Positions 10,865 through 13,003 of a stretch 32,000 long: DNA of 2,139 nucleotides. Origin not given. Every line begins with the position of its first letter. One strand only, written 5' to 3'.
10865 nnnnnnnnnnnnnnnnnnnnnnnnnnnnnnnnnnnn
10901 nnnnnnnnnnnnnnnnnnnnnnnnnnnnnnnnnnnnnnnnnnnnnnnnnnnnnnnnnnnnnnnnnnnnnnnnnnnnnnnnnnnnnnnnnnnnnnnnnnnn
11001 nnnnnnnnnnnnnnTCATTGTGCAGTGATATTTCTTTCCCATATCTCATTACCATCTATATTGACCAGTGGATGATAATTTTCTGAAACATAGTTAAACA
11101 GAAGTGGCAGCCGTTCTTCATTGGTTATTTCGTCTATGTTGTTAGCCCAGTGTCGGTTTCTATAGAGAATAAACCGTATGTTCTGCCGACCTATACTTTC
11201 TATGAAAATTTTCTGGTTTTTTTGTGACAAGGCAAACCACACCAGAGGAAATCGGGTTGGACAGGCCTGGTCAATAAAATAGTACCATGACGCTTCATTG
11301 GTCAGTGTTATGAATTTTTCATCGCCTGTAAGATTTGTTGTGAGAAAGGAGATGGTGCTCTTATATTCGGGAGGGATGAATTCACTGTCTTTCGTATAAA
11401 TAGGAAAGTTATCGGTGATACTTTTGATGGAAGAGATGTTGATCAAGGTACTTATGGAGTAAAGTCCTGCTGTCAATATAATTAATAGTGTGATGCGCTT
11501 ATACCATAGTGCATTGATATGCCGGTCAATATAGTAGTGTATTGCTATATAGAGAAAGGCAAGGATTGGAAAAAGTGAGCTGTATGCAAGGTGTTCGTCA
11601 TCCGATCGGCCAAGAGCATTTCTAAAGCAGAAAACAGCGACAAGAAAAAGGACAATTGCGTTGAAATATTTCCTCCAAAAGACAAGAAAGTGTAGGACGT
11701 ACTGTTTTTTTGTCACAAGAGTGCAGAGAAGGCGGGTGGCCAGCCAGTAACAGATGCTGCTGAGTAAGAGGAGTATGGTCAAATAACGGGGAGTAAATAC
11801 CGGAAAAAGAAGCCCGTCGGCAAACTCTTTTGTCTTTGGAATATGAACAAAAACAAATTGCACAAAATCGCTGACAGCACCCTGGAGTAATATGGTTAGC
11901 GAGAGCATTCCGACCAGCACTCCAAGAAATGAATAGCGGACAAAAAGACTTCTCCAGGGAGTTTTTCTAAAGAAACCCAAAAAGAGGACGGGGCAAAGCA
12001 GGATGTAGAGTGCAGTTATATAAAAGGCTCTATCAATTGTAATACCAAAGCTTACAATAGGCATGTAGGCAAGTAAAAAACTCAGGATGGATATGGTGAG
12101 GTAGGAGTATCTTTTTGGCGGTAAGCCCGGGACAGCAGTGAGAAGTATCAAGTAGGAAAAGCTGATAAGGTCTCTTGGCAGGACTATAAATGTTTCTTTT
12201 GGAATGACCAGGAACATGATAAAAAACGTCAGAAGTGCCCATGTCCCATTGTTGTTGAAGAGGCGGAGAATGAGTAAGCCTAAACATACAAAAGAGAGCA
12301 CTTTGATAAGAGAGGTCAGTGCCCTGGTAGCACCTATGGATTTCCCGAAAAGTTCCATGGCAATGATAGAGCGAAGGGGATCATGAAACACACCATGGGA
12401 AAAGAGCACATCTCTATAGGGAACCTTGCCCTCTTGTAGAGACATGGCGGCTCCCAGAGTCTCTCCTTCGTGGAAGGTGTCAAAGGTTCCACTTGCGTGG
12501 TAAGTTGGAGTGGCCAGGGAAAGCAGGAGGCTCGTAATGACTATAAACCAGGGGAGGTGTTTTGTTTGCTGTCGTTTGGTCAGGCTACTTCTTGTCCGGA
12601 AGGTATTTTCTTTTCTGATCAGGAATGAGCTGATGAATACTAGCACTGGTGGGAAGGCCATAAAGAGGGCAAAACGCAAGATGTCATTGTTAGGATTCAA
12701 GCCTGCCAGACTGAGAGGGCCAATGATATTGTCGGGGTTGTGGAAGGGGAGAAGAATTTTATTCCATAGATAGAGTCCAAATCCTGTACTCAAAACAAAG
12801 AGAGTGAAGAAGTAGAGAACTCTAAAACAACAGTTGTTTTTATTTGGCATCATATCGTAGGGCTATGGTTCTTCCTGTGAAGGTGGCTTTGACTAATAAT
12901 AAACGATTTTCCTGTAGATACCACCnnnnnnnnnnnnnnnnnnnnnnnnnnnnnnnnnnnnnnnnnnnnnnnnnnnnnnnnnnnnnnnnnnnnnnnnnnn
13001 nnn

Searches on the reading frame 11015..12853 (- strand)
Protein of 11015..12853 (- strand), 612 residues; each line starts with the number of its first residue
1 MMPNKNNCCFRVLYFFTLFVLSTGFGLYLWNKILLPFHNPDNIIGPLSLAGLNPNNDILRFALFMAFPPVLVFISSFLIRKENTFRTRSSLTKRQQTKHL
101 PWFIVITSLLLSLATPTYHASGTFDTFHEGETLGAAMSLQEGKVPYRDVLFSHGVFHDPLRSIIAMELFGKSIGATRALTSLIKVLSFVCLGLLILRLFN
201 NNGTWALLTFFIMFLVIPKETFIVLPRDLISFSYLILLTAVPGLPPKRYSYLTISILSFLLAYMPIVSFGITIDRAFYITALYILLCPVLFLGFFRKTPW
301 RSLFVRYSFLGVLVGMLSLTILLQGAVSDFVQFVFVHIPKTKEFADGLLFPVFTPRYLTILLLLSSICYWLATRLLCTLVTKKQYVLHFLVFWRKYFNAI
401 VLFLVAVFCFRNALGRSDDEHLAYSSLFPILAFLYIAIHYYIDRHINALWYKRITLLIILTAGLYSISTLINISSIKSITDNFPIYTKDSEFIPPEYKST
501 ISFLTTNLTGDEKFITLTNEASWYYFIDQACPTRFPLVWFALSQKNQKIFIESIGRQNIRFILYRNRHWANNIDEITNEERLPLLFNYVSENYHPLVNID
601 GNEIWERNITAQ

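Call 4: search_protein_families(library=pfam, proteins=[window:11015-12853:-], max_evalue=0.001)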
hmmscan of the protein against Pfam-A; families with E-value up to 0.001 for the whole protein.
window:11015-12853:- (612 aa): 0 families

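Call 6: search_protein_families(library=ncbifam, proteins=[window:11015-12853:-], max_evalue=0.001)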
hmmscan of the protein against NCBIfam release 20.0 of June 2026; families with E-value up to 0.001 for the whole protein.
window:11015-12853:- (612 aa): 0 families

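Call 48: find_homologous_proteins(query=window:11015-12853:-, max_evalue=0.00001)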
Query window:11015-12853:- (612 aa): 32 proteins with E <= 0.00001 among 8000 candidates.
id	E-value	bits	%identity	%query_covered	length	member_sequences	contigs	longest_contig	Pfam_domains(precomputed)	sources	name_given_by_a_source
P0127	0.0e+0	1373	100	100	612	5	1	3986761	-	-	-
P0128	2.1e-293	993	72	100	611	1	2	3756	-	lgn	-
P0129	1.8e-286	970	71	100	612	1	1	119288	-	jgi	jgi:hypothetical protein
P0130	7.5e-275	932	71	95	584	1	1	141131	-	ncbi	-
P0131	3.8e-244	830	62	99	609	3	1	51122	-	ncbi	-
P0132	3.0e-243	827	69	86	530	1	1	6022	-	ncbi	-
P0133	1.9e-217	742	56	99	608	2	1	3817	-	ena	-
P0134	3.9e-216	738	56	99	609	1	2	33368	-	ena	-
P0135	1.4e-199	683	52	96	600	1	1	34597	-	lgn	-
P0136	1.1e-189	650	51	95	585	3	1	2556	-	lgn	-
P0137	6.6e-174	598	47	98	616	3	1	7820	-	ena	-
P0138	1.8e-126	442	38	98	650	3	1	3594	-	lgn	-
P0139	1.4e-121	425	39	98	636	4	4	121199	-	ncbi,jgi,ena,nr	ncbi:MAG TPA: hypothetical protein PLJ84_12020 [Bacteroidales bacterium]|nr:hypothetical protein [Ba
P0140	2.5e-118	415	36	97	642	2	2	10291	-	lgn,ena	-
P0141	1.1e-116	409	38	97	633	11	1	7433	-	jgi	jgi:hypothetical protein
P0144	1.0e-109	386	34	98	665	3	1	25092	-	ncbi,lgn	ncbi:MAG: hypothetical protein AMXMBFR4_08320 [Candidatus Hydrogenedentota bacterium]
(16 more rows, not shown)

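Call 50: find_encoding_contigs(protein=P0139, flank=10000, max_places=2)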
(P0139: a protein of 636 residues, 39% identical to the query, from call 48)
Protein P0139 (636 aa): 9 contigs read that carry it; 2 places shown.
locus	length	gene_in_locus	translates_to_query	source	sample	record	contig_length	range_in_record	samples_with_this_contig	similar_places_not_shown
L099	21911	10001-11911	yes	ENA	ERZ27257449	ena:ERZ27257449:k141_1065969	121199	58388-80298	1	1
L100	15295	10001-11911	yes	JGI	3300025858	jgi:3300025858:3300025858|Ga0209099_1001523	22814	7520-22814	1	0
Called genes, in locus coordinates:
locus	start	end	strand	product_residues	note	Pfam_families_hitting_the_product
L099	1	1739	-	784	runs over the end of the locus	PF00912:Transgly, PF28500:PBP_middle, PF00905:Transpeptidase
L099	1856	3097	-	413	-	PF16491:Peptidase_M48_N, PF01435:Peptidase_M48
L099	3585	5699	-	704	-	-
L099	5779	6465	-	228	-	PF21347:DUF3108_like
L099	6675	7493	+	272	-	PF13578:Methyltransf_24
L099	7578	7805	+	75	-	-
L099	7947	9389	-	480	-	PF13537:GATase_7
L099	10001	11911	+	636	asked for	-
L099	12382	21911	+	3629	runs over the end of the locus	PF26766:Choice_anch_L, PF00801:PKD, PF18911:PKD_4, PF00801:PKD, PF18911:PKD_4, PF00801:PKD, PF18911:PKD_4, PF00801:PKD, +21 more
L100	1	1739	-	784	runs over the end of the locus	PF00912:Transgly, PF28500:PBP_middle, PF00905:Transpeptidase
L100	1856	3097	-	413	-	PF16491:Peptidase_M48_N, PF01435:Peptidase_M48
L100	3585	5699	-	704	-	-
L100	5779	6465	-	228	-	PF21347:DUF3108_like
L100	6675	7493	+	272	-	PF13578:Methyltransf_24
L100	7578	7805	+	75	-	-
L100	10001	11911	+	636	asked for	-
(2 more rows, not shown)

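Call 51: find_encoding_contigs(protein=P0144, flank=10000, max_places=2)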
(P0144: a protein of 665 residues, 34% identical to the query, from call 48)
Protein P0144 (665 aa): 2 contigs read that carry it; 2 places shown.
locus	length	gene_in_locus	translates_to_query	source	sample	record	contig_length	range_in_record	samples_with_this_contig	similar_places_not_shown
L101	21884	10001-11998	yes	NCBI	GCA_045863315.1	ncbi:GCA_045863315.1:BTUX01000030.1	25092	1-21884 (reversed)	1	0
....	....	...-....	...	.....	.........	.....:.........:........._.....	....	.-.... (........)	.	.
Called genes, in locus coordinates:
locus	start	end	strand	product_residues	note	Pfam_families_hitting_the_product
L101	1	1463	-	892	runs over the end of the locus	PF00884:Sulfatase, PF01663:Phosphodiest, PF16347:SGSH_C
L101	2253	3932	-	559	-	PF13524:Glyco_trans_1_2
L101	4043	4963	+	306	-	PF01040:UbiA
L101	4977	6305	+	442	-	PF00483:NTP_transferase, PF12804:NTP_transf_3 (weak), PF24894:Hexapep_GlmU, PF25087:GMPPB_C (faint), PF25247:LbH_GLGC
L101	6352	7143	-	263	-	PF01925:TauE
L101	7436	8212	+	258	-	PF05050:Methyltransf_21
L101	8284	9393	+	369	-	PF01553:Acyltransferase (weak)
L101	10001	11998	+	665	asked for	-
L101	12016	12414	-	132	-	PF01245:Ribosomal_L19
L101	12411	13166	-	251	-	PF01746:tRNA_m1G_MT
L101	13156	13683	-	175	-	PF05239:PRC (weak), PF24986:PRC_RimM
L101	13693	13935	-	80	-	PF07650:KH_2 (weak), PF13083:KH_KhpA-B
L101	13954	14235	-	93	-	PF00886:Ribosomal_S16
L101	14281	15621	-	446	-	PF02881:SRP54_N, PF00448:SRP54, PF02978:SRP_SPB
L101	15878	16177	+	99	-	-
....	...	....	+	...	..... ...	-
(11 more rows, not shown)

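Call 59: search_protein_families(library=pfam, proteins=[window:11015-12853:-], max_evalue=5)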
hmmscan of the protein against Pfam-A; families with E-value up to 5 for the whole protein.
window:11015-12853:- (612 aa): 0 families

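Call 84: predict_structure(alignment_id=A3)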
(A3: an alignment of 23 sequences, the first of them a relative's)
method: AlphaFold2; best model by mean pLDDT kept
length: 612 residues; sequences in the alignment: 23
mean_pLDDT: 90.3   pTM: 0.90
mean pLDDT of the five models: 90.3, 88.7, 87.5, 84.1, 84.2
residues with pLDDT >= 90: 474; 70-90: 99; 50-70: 21; < 50: 18
segments of 3 or more residues with pLDDT < 50: 1-4, 81-92
pLDDT, mean of each block of 10 residues (from residue 1): 57 89 94 91 92 92 95 78 41 60 92 88 88 94 94 88 95 95 96 95 94 93 93 96 72 94 97 94 96 90 96 97 95 90 89 95 97 88 80 94 97 91 96 96 88 92 93 89 91 94 95 95 95 93 94 95 94 91 96 97 91 40
secondary structure, 60 per line:
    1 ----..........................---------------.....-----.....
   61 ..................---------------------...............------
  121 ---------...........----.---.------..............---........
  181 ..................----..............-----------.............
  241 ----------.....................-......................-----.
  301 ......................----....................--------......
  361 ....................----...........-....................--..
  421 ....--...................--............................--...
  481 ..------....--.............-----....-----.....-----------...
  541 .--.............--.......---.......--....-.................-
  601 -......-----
elements in order: H5-30 H46-50 H56-78 H100-114 H130-140 H156-169 H173-198 H203-216 H228-240 H251-271 H273-294 H300-322 H327-346 H355-380 H385-395 H397-416 H419-424 H427-445 H448-475 H478-482 H489-492 H495-507 E513-516 H522-526 H538-541 H544-556 E559-565 H569-575 H578-581 H583-592 E593-599 E602-607

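Call 86: fold_search(model_id=the predicted structure, library=pdb)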
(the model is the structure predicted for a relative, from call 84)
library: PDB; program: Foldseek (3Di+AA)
matches with E <= 10: 463; with E <= 0.001: 2
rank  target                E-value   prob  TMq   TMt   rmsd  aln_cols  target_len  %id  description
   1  5f15                  8.7e-05  1.00  0.40  0.44  12.4       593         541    9  Crystal Structure of ArnT from Cupriavidus metallidurans bound to Undecaprenyl phosphate (released 2016-02-17)
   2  3waj                  1.7e-04  1.00  0.39  0.32  14.2       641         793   12  Crystal structure of the Archaeoglobus fulgidus oligosaccharyltransferase (O29867_ARCFU) complex with Zn and sulfate (released 2013-10-30)
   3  7zlg_A                1.4e-03  1.00  0.38  0.36  10.9       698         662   10  Cryo-EM structure of C-mannosyltransferase CeDPY19, in complex with acceptor peptide and bound to CMT2-Fab and anti-Fa (released 2023-01-11)
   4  8thi_A                3.5e-02  0.21  0.11  0.11  21.8       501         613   14  Cryo-EM structure of the Tripartite ATP-independent Periplasmic (TRAP) transporter SiaQM from Haemophilus influenzae ( (released 2023-11-22)
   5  9i5z_B                4.2e-02  0.12  0.10  0.12  28.2       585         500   10  Upregulated state of BetP in potassium (released 2026-02-18)
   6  8thi_B                4.5e-02  0.20  0.11  0.11  21.5       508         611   11  Cryo-EM structure of the Tripartite ATP-independent Periplasmic (TRAP) transporter SiaQM from Haemophilus influenzae ( (released 2023-11-22)
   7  7mxo_B                6.9e-02  0.12  0.09  0.08  30.3       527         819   11  CryoEM structure of human NKCC1 (released 2022-09-28)
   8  7bvf_A                7.8e-02  0.35  0.19  0.13  20.8       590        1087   13  Cryo-EM structure of Mycobacterium tuberculosis arabinosyltransferase EmbA-EmbB-AcpM2 in complex with ethambutol (released 2020-04-29)
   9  7bx8_A                1.2e-01  0.57  0.22  0.15  20.6       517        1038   11  Mycobacterium smegmatis arabinosyltransferase complex EmbB2-AcpM2 in symmetric "resting state" (released 2020-05-27)
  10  9c0e_A                1.2e-01  0.13  0.11  0.09  25.7       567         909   12  Phosphorylated human NKCC1_K289NA492E in complex with furosemide (released 2025-02-12)
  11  6oix_F                1.2e-01  0.11  0.10  0.12  26.3       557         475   11  Structure of Escherichia coli dGTPase bound to GTP (released 2019-05-08)
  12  8gw6_A                1.4e-01  0.12  0.10  0.14  23.5       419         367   14  AtSLAC1 6D mutant in closed state (released 2023-11-15)
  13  8thj_A                1.5e-01  0.14  0.12  0.12  21.2       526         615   10  Cryo-EM structure of the Tripartite ATP-independent Periplasmic (TRAP) transporter SiaQM from Haemophilus influenzae ( (released 2023-11-22)
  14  8y4w_A                1.6e-01  0.13  0.12  0.12  20.2       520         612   11  Sialic acid bound form of Tripartite ATP-independent Periplasmic (TRAP) transporter from Fusobacterium nucleatum. (released 2024-12-11)
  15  6pzt_A                1.7e-01  0.10  0.10  0.12  24.1       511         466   11  cryo-EM structure of human NKCC1 (released 2020-03-25)
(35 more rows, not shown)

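Call 88: find_encoding_contigs(protein=P0135, flank=10000, max_places=2)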
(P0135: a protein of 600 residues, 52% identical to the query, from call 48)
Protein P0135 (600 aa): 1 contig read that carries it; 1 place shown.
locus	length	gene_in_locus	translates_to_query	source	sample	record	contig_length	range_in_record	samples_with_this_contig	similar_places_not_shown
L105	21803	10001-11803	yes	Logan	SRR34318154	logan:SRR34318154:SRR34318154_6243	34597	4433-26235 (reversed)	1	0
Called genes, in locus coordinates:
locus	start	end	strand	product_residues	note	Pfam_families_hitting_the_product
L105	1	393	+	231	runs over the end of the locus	PF01177:Asp_Glu_race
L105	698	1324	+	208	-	PF01726:LexA_DNA_bind, PF00717:Peptidase_S24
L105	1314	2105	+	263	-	PF01904:DUF72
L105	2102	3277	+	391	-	PF00817:IMS, PF11799:IMS_C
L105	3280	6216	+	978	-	PF02811:PHP, PF07733:DNA_pol3_alpha, PF17657:DNA_pol3_finger, PF14579:HHH_6, PF01336:tRNA_anti-codon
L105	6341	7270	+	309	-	PF03706:LPG_synthase_TM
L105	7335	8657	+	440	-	PF27533:CapK_C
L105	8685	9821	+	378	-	PF09587:PGA_cap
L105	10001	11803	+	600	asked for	-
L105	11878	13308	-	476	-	PF01266:DAO, PF01593:Amino_oxidase, PF13450:NAD_binding_8, PF03275:GLF (faint)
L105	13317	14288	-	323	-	PF00535:Glycos_transf_2, PF10111:Glyco_tranf_2_2 (weak), PF13641:Glyco_tranf_2_3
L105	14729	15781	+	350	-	PF01757:Acyl_transf_3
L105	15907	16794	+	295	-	PF01040:UbiA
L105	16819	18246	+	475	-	PF19558:DUF6080 (weak)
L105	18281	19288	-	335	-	PF01370:Epimerase, PF04321:RmlD_sub_bind, PF05368:NmrA, PF01073:3Beta_HSD, PF07993:NAD_binding_4, PF13460:NAD_binding_10, PF16363:GDP_Man_Dehyd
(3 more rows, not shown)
